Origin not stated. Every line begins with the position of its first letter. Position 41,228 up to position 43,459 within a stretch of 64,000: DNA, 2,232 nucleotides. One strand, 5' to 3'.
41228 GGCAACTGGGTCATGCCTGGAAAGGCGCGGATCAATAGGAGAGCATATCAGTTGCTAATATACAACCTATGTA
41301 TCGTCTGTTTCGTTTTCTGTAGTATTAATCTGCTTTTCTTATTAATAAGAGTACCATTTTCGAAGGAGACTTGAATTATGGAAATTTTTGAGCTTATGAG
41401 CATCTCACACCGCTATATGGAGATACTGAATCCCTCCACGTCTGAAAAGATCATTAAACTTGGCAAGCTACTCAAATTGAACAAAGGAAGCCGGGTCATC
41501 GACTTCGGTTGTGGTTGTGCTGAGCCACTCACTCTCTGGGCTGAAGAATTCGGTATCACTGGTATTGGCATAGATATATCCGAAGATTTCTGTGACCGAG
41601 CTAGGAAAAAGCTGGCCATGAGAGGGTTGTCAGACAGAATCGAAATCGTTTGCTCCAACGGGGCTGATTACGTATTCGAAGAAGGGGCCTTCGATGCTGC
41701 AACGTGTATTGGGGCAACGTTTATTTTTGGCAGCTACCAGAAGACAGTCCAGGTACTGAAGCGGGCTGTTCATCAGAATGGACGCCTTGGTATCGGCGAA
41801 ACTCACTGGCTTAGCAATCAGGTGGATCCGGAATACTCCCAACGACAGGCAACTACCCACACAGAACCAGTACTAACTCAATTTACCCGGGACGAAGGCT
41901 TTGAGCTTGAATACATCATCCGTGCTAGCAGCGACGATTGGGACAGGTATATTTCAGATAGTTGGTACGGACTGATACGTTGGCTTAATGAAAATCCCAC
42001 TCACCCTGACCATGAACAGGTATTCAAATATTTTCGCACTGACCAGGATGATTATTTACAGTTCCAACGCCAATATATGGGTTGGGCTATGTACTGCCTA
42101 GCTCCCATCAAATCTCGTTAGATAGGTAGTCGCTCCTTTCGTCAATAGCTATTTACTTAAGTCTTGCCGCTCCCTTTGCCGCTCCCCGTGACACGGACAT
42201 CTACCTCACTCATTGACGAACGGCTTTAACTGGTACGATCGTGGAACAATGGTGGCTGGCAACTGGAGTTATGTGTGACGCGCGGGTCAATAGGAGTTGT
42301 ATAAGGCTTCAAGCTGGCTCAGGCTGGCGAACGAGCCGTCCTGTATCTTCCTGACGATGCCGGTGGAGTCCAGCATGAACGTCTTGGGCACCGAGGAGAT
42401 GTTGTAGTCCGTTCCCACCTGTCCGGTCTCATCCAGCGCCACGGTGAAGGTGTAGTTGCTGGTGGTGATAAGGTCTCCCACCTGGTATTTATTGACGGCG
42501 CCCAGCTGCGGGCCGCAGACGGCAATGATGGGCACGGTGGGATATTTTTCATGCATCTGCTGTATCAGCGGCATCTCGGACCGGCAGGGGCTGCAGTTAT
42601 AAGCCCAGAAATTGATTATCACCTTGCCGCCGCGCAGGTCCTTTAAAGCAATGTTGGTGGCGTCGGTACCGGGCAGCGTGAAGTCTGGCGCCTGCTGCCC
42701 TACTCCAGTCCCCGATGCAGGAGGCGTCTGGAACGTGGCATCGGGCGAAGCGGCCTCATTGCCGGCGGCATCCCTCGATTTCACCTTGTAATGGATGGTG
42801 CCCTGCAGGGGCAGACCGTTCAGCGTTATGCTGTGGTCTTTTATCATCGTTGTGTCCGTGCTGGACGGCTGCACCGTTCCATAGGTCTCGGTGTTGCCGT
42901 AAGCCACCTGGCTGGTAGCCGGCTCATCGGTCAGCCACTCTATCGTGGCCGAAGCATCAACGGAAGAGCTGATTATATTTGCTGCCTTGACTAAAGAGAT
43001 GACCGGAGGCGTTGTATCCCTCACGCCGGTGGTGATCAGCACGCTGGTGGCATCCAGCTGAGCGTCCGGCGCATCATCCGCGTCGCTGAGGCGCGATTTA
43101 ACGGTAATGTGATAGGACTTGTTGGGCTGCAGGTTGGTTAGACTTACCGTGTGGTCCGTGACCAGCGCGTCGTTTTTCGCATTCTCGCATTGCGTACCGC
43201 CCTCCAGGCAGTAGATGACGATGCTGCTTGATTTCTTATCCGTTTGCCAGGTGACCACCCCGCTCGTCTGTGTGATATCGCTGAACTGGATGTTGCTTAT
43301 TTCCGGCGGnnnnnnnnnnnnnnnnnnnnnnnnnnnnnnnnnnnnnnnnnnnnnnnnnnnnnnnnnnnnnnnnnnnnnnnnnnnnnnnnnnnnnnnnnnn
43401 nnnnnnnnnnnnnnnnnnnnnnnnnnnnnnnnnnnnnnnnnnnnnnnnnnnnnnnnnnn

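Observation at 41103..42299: tRNA-Ser-adjacent low-GC methyltransferase cassette bounded by ~46-bp direct repeats that are fossil 3' ends of the paralog family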

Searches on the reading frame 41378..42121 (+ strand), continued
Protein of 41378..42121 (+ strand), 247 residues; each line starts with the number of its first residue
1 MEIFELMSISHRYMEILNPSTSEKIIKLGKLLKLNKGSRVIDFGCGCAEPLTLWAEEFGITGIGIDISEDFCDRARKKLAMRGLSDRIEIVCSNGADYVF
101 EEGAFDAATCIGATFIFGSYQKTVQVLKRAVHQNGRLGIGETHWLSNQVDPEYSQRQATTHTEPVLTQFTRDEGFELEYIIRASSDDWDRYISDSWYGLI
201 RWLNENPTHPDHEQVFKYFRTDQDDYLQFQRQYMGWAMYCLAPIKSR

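Call 33: search_solved_structures(query=window:41378-42121:+, max_evalue=0.001)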
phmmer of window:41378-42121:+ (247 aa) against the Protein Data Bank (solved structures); distinct sequences matched with E-value up to 0.001: 30.
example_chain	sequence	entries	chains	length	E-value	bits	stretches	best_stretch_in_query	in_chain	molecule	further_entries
5bp7_A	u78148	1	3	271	1.4e-38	136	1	6-243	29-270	SAM-dependent methyltransferase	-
1nkv_A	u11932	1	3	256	3.1e-38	134.9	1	2-241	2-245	HYPOTHETICAL PROTEIN yjhP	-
5epe_A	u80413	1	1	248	3.6e-38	134.7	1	5-241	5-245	SAM-dependent methyltransferase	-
3bus_A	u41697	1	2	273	3.5e-08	36.4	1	28-141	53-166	Methyltransferase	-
8zc8_A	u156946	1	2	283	5.1e-08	35.9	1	27-139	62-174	MitM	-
21zq_A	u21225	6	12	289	5.3e-08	35.8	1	27-139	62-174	MitM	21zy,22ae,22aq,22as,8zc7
4pne_A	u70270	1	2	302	2.3e-07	33.7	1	33-141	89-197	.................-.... protein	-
7v6h_A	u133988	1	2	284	2.3e-06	30.5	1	34-181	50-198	Cyclopropane fatty-acyl-phospholipid synthase-like methyltransferase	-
6uv6_A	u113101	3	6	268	3.7e-06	29.8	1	33-141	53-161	D-glucose O-methyltransferase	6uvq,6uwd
1ve3_A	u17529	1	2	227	3.8e-06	29.8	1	25-119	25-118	hypothetical protein PH0226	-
3t7r_A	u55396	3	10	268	6.7e-06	29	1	21-162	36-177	Putative methyltransferase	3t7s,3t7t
3e7p_A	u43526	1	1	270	6.8e-06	28.9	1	21-162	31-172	Putative methyltransferase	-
8ftr_A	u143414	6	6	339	1e-05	28.4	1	39-119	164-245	Methyltransferase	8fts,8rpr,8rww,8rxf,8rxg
8ftv_A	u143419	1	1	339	1e-05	28.3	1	39-119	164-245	Methyltransferase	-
7qos_A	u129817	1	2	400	2.4e-05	27.1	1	28-99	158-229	Cyclopropane-fatty-acyl-phospholipid synthase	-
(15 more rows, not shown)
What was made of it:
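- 41378..42121 (+): YjhP-like class I SAM-dependent methyltransferase, 247 aa, substrate unknown. PDB 1nkv (E. coli YjhP), 5bp7 and 5epe, E about 1e-38 over the full length (call 33).
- On Class I SAM-dependent methyltransferase (YjhP-like): PDB 1nkv E=3e-38 (call 33).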

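Call 42: find_encoding_contigs(protein=P0004, flank=3000, max_places=3)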
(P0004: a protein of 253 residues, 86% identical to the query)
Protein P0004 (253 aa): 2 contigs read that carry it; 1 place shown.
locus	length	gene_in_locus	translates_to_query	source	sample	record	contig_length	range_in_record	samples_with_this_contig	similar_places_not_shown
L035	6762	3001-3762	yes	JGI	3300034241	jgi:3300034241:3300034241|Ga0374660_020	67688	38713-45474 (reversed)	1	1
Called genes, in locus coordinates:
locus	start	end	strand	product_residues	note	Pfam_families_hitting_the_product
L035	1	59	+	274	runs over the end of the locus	PF00378:ECH_1, PF16113:ECH_2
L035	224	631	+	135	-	PF13453:Zn_ribbon_TFIIB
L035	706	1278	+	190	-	PF04011:LemA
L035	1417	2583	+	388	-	PF01435:Peptidase_M48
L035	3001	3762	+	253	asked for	PF01209:Ubie_methyltran, PF02353:CMAS, PF13489:Methyltransf_23 (weak), PF13649:Methyltransf_25, PF13847:Methyltransf_31, PF08241:Methyltransf_11, PF08242:Methyltransf_12 (weak)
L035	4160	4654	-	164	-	PF07291:MauE, PF07681:DoxX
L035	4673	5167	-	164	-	PF00581:Rhodanese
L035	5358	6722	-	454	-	-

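Call 43: find_encoding_contigs(protein=P0003, flank=3000, max_places=3)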
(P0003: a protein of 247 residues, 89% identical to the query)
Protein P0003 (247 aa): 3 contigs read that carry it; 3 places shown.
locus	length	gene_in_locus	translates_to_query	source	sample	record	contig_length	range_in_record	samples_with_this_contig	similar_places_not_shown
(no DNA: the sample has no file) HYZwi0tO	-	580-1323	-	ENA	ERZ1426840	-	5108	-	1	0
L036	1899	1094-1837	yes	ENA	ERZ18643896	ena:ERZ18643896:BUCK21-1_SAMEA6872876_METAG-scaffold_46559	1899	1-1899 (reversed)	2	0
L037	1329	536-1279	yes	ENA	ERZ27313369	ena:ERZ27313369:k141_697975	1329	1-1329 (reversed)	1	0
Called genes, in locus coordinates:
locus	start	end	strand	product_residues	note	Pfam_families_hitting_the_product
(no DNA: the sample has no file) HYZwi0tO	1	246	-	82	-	?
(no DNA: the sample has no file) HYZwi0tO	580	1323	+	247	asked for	PF01135:PCMT (faint), PF02353:CMAS, PF13489:Methyltransf_23 (weak), PF01209:Ubie_methyltran, PF13847:Methyltransf_31, PF08241:Methyltransf_11, PF08242:Methyltransf_12 (weak), PF13649:Methyltransf_25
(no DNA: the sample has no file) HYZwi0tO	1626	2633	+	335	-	PF04055:Radical_SAM, PF13186:SPASM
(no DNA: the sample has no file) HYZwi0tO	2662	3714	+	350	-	PF07318:DUF1464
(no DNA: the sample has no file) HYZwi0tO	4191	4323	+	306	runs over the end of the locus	?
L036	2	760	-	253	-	?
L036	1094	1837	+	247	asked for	PF01135:PCMT (faint), PF02353:CMAS, PF13489:Methyltransf_23 (weak), PF01209:Ubie_methyltran, PF13847:Methyltransf_31, PF08241:Methyltransf_11, PF08242:Methyltransf_12 (weak), PF13649:Methyltransf_25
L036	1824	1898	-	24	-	?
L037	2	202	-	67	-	?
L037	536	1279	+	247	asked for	PF01135:PCMT (faint), PF02353:CMAS, PF13489:Methyltransf_23 (weak), PF01209:Ubie_methyltran, PF13847:Methyltransf_31, PF08241:Methyltransf_11, PF08242:Methyltransf_12 (weak), PF13649:Methyltransf_25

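Call 44: search_dna_similar(query=window:41378-42121:+, collection=plasmids, mode=protein, max_rows=10)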
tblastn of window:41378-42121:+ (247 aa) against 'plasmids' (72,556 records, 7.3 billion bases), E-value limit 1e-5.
Records with a match: 71; places in all: 72; records where one place covers at least 80% of the query: 65.
Best place of each record, by identity: <60% 71.
By first word of the organism name: Streptomyces 38; Priestia 8; Azospirillum 3; Salmonella 3; Escherichia 3; Klebsiella 3; Methylocystis 2; Proteus 2; Streptantibioticus 2; Nonomuraea 1; and 6 more.
By predicted mobility (MOB-suite, as given by PLSDB): non-mobilizable 53; mobilizable 16; conjugative 2.
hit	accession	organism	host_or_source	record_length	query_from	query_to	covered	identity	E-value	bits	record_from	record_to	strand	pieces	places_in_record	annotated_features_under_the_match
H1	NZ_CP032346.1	Azospirillum brasilense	soil sample,Agricultural field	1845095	1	241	98%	32.9%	1e-30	126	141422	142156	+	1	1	record has no annotation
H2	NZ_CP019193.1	Salmonella enterica subsp. enterica serovar Rubislaw str. ...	-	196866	1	241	98%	32.5%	4e-33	133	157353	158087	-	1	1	class I SAM-dependent methyltransferase (x2)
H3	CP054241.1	Escherichia coli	Homo sapiens,bone infection of foot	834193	1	241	98%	32.1%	4e-33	133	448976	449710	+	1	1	class I SAM-dependent methyltransferase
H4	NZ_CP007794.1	Azospirillum argentinense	Triticum aestivum L.,Root,wheat ...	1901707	1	241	98%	32.1%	4e-29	122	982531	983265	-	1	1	record has no annotation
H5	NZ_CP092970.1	Methylocystis parvus OBBP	Bacterial Monoculture,Mud, soil or ...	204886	1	241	98%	31.7%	8e-31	127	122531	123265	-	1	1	class I SAM-dependent methyltransferase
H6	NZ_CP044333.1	Methylocystis parvus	-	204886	1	241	98%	31.7%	8e-31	127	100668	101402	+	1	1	class I SAM-dependent methyltransferase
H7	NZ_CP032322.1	Azospirillum argentinense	soil sample,Agricultural field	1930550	1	241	98%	31.5%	8e-30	124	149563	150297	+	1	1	record has no annotation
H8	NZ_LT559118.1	Nonomuraea gerenzanensis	-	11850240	5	241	96%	31.9%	9e-35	138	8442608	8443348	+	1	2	none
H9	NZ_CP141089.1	Escherichia coli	Homo sapiens,Infected Human Urine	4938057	1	241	98%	31.3%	2e-30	125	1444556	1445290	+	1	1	none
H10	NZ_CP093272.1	Klebsiella oxytoca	Homo sapiens,sputum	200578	1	241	98%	30.9%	2e-33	134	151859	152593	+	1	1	methyltransferase domain-containing protein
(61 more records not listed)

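Call 48: list_cluster_members(proteins=[window:41378-42121:+, P0001, P0003, P0011])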
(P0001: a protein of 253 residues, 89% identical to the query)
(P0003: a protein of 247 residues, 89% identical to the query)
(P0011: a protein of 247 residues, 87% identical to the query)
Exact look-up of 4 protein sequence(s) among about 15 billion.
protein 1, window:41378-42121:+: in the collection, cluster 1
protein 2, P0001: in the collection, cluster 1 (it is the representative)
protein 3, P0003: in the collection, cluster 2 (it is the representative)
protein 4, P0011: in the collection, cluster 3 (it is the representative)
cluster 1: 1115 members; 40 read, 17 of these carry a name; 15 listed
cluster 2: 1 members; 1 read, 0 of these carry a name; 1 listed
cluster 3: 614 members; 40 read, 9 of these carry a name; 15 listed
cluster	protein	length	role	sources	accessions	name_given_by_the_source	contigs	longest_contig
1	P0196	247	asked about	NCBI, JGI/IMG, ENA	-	-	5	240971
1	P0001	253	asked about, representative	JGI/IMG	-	ubiquinone/menaquinone biosynthesis C-methylase UbiE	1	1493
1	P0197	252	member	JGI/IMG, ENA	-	ubiquinone/menaquinone biosynthesis C-methylase UbiE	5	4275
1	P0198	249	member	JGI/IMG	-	SAM-dependent methyltransferase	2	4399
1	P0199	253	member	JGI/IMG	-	ubiquinone/menaquinone biosynthesis C-methylase UbiE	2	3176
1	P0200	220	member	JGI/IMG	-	ubiquinone/menaquinone biosynthesis C-methylase UbiE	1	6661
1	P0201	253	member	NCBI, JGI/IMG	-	ubiquinone/menaquinone biosynthesis C-methylase UbiE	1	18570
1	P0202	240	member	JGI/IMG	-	ubiquinone/menaquinone biosynthesis C-methylase UbiE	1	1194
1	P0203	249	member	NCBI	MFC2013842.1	SAM-dependent methyltransferase [Chloroflexota bacterium]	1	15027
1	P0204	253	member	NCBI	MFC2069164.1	SAM-dependent methyltransferase [Chloroflexota bacterium]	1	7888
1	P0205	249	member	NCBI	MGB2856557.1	MAG: class I SAM-dependent methyltransferase [Dehalococcoidia bacterium]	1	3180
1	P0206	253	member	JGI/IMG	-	ubiquinone/menaquinone biosynthesis C-methylase UbiE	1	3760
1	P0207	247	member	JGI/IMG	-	ubiquinone/menaquinone biosynthesis C-methylase UbiE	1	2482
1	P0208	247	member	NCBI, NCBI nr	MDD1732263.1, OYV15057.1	MAG: methyltransferase [Methanosaeta sp. NSM2] | class I SAM-dependent methyltransferase [Methanothrix sp.]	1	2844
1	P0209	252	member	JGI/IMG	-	ubiquinone/menaquinone biosynthesis C-methylase UbiE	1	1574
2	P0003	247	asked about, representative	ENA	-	-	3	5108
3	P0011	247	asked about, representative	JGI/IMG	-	ubiquinone/menaquinone biosynthesis C-methylase UbiE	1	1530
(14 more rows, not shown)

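Call 49: find_encoding_contigs(protein=P0201, flank=3000, max_places=2)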
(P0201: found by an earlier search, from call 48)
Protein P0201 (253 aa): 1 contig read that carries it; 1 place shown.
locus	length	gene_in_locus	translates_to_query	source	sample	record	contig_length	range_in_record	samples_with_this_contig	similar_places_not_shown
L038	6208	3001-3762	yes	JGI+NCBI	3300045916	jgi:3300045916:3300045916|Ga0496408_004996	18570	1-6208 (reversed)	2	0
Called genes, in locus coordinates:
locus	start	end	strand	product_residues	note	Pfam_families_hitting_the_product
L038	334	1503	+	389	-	PF13784:Fic_N, PF02661:Fic, PF11972:HTH_13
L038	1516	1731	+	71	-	-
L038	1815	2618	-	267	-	PF23952:LRR_EndoS (faint), PF13855:LRR_8 (weak), PF12799:LRR_4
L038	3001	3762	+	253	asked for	PF02353:CMAS, PF13489:Methyltransf_23 (weak), PF01209:Ubie_methyltran, PF13649:Methyltransf_25, PF13847:Methyltransf_31, PF08241:Methyltransf_11, PF08242:Methyltransf_12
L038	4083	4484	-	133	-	PF02661:Fic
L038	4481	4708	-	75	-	-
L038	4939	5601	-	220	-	PF17032:Zn_ribbon_15 (faint), PF13248:Zn_ribbon_3 (weak), PF18912:DZR_2 (weak), PF24460:DUF7575 (faint), PF12773:DZR, PF13240:Zn_Ribbon_1, PF13248:Zn_ribbon_3 (weak)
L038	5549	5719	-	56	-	-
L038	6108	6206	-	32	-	?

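Call 50: find_encoding_contigs(protein=P0203, flank=3000, max_places=2)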
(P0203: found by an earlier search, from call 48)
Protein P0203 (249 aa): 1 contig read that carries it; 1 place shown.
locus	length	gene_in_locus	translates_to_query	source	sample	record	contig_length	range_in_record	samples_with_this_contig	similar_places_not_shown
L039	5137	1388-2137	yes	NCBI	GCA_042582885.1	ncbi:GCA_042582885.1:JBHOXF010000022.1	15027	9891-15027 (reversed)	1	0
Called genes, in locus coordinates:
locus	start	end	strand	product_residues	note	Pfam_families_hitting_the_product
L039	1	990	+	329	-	PF00144:Beta-lactamase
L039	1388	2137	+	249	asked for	PF02353:CMAS, PF01209:Ubie_methyltran, PF13489:Methyltransf_23 (weak), PF13847:Methyltransf_31, PF08241:Methyltransf_11, PF08242:Methyltransf_12, PF13649:Methyltransf_25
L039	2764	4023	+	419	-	PF07690:MFS_1, PF12832:MFS_1_like (weak), PF07690:MFS_1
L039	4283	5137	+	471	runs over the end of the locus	PF00083:Sugar_tr, PF07690:MFS_1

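Call 67: find_related_loci(query=window:41378-42121:+, collection=viral_contigs, flank=5000)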
Query window:41378-42121:+ (247 aa) in viral_contigs; peptide patterns used: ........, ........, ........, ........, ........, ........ (x = any residue, [..] = any of these).
1 stretches matched a pattern, but none encodes a relative of the query by tblastn (E <= 1e-3).

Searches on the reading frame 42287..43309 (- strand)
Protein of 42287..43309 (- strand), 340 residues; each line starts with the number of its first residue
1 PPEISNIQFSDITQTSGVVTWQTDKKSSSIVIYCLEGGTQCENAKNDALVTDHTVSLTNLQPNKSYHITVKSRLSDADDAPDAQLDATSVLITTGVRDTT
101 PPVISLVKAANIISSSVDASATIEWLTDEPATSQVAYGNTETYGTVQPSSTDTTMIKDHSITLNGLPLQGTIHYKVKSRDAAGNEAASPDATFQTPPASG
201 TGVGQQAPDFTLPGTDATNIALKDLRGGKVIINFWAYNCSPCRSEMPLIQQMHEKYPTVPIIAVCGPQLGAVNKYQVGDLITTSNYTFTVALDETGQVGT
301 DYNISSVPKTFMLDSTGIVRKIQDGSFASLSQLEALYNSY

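Call 28: find_related_loci(query=window:42287-43309:-, collection=metagenome_contigs, flank=5000)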
Query window:42287-43309:- (340 aa) in metagenome_contigs; peptide patterns used: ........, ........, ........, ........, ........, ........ (x = any residue, [..] = any of these).
53 stretches matched a pattern; 1 encode a relative of the query (tblastn E <= 1e-3); 1 distinct loci.
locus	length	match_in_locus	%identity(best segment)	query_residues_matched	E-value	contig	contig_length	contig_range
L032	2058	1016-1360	36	220-339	2e-19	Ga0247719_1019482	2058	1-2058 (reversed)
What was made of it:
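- Tried and rejected: A par1 C-terminal protein scan of metagenome contigs returned only one distant locus (call 28).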
